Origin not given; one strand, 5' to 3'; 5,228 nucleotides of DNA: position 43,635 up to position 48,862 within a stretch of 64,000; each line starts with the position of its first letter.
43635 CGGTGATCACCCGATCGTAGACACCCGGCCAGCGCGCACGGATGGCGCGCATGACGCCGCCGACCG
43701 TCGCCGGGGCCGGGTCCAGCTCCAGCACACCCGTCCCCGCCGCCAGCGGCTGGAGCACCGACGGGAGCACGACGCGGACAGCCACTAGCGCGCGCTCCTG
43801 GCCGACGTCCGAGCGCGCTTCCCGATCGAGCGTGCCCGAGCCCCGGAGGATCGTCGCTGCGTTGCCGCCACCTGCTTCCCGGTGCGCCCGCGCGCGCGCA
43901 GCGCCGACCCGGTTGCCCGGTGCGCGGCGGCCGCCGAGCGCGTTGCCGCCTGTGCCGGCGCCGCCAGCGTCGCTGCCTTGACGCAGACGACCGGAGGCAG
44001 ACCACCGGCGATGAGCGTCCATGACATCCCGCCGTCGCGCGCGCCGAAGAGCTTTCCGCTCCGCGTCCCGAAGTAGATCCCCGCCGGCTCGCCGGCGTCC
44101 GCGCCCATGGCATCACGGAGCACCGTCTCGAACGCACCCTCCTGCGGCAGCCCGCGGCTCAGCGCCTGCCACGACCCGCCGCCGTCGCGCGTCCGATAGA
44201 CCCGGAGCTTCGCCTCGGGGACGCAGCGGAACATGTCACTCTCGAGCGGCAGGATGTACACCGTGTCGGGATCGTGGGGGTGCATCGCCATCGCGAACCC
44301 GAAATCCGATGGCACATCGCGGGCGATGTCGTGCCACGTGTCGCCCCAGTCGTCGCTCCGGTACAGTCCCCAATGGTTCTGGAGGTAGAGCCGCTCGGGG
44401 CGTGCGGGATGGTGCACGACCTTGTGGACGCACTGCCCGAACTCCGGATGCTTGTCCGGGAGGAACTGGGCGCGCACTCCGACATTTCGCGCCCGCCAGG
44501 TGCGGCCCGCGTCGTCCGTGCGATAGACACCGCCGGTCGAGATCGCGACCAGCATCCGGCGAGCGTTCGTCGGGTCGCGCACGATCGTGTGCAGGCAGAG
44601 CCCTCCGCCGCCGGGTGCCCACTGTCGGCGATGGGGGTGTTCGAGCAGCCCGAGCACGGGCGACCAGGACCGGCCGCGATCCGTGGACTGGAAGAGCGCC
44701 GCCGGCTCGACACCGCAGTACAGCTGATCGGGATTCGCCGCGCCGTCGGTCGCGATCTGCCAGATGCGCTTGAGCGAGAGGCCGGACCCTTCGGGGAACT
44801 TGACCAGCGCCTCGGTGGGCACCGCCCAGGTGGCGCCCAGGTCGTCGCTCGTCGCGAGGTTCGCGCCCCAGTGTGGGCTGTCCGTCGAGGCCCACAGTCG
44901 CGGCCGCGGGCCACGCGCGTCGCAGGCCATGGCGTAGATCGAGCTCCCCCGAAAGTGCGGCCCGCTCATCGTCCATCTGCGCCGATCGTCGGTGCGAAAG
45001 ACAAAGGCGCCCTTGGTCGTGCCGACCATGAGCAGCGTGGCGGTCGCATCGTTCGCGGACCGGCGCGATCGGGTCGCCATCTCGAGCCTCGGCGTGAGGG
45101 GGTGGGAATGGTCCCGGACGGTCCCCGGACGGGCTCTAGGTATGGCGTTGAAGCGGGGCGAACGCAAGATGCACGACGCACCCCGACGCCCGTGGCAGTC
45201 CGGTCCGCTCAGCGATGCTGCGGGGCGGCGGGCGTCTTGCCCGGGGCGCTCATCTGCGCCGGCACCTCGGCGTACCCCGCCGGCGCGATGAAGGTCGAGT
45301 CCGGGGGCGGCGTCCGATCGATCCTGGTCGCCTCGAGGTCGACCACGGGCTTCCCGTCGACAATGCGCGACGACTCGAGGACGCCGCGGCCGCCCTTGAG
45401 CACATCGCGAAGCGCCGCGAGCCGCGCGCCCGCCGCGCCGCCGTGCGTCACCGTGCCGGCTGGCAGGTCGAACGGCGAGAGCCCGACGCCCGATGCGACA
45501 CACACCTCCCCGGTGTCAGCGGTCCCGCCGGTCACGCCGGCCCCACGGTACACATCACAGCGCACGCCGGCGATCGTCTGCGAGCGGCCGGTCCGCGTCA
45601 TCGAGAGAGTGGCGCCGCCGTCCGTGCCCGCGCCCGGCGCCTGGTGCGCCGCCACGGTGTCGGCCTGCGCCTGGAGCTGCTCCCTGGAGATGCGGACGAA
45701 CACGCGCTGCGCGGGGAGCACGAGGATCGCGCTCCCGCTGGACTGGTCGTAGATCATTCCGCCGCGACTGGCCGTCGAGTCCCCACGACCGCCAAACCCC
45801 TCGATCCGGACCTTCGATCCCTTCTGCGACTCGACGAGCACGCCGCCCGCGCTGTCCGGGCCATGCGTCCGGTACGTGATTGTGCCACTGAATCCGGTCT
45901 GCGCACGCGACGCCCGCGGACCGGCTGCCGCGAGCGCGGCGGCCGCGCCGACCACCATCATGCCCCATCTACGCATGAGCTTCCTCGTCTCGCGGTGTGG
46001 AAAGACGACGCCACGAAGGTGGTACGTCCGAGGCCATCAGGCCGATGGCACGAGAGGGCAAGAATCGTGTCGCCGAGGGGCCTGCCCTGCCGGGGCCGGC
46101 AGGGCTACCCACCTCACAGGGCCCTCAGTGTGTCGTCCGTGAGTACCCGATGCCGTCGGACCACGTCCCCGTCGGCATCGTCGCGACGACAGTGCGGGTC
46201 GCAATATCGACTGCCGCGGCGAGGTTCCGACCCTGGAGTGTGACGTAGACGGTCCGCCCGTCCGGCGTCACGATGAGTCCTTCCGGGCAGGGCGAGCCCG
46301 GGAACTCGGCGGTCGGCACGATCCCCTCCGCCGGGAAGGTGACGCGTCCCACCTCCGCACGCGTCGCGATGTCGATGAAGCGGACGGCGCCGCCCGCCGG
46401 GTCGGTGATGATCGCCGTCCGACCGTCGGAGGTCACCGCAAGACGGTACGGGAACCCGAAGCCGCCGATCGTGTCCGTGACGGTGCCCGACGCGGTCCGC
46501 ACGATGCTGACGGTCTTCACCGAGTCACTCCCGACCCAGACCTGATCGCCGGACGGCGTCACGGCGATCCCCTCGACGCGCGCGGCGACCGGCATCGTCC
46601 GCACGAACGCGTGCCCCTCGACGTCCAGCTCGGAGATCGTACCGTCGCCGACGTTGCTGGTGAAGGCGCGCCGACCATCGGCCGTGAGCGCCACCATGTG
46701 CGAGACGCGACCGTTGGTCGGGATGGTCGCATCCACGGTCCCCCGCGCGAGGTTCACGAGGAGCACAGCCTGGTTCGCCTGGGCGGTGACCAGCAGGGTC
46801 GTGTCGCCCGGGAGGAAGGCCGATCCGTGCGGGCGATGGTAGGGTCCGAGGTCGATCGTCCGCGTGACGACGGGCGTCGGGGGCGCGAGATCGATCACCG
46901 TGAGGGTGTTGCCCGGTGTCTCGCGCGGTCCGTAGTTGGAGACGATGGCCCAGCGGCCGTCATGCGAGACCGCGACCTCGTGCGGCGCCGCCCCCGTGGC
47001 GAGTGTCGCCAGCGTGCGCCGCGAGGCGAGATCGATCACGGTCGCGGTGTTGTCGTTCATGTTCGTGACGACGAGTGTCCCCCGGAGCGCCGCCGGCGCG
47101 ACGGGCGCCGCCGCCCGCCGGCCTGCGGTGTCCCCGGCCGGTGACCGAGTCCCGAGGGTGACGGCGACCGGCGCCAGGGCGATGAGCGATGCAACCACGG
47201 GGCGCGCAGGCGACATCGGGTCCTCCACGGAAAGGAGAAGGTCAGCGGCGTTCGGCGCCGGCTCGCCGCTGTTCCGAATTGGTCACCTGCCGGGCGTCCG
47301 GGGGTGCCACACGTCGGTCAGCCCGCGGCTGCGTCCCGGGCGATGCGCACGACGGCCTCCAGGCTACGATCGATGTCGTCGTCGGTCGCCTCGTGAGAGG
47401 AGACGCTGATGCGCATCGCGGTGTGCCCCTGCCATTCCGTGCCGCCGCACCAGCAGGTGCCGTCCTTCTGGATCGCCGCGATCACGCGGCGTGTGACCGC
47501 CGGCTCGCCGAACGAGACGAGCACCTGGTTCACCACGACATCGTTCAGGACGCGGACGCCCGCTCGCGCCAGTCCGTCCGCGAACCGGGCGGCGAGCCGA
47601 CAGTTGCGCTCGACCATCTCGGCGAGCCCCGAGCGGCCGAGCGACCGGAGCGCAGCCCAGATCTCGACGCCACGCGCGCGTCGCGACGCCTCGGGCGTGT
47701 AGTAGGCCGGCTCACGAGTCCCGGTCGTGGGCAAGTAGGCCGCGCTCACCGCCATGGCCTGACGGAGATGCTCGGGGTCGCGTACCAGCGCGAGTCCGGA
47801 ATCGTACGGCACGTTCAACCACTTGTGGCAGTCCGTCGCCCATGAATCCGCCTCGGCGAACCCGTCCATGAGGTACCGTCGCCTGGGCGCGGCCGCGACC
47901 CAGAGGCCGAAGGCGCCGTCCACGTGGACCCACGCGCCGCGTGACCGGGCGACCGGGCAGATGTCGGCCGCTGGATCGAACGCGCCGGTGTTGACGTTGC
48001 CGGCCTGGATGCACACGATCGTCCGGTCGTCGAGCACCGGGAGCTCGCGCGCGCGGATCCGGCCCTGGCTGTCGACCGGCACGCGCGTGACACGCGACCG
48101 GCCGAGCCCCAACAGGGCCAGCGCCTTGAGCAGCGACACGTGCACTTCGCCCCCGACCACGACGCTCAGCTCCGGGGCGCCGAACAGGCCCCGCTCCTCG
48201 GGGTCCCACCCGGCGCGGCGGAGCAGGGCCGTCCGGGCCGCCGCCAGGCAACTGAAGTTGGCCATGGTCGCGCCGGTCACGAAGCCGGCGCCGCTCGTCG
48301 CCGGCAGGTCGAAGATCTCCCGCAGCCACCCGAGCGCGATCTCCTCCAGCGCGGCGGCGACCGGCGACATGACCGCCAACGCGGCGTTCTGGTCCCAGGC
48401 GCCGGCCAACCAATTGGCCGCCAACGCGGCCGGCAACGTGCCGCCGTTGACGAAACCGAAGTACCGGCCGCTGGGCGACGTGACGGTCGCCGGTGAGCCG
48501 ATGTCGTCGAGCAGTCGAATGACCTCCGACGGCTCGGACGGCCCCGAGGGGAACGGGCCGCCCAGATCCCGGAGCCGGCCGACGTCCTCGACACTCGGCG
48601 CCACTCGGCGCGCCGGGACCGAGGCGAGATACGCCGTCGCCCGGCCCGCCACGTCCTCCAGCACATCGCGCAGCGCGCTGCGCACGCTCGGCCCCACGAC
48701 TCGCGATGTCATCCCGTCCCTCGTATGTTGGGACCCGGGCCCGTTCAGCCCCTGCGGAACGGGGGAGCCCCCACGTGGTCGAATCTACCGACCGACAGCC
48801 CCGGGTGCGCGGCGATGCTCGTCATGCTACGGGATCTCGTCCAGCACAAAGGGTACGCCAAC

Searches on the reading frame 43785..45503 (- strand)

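Call 83: search_protein_families(library=pfam, proteins=[window:43785-45503:-], max_evalue=0.00001)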
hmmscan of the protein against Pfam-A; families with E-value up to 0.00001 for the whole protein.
window:43785-45503:- (572 aa): 2 families
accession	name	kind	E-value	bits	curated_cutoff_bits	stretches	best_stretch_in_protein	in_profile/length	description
PF15902.12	Sortilin-Vps10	-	1.6e-13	50.7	33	1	358-451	24-115/446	Sortilin, neurotensin receptor 3,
PF02012.26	BNR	-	2.2e-06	27.2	27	0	436-446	1-11/12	BNR/Asp-box repeat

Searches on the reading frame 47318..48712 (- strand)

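Call 83: search_protein_families(library=pfam, proteins=[window:47318-48712:-], max_evalue=0.00001)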
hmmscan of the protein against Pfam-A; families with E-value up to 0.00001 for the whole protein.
window:47318-48712:- (464 aa): 1 family
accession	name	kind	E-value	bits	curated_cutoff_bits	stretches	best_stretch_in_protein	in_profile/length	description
PF00282.25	Pyridoxal_deC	-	2.1e-40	139.1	27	1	77-386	35-358/375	Pyridoxal-dependent decarboxylase conserved domain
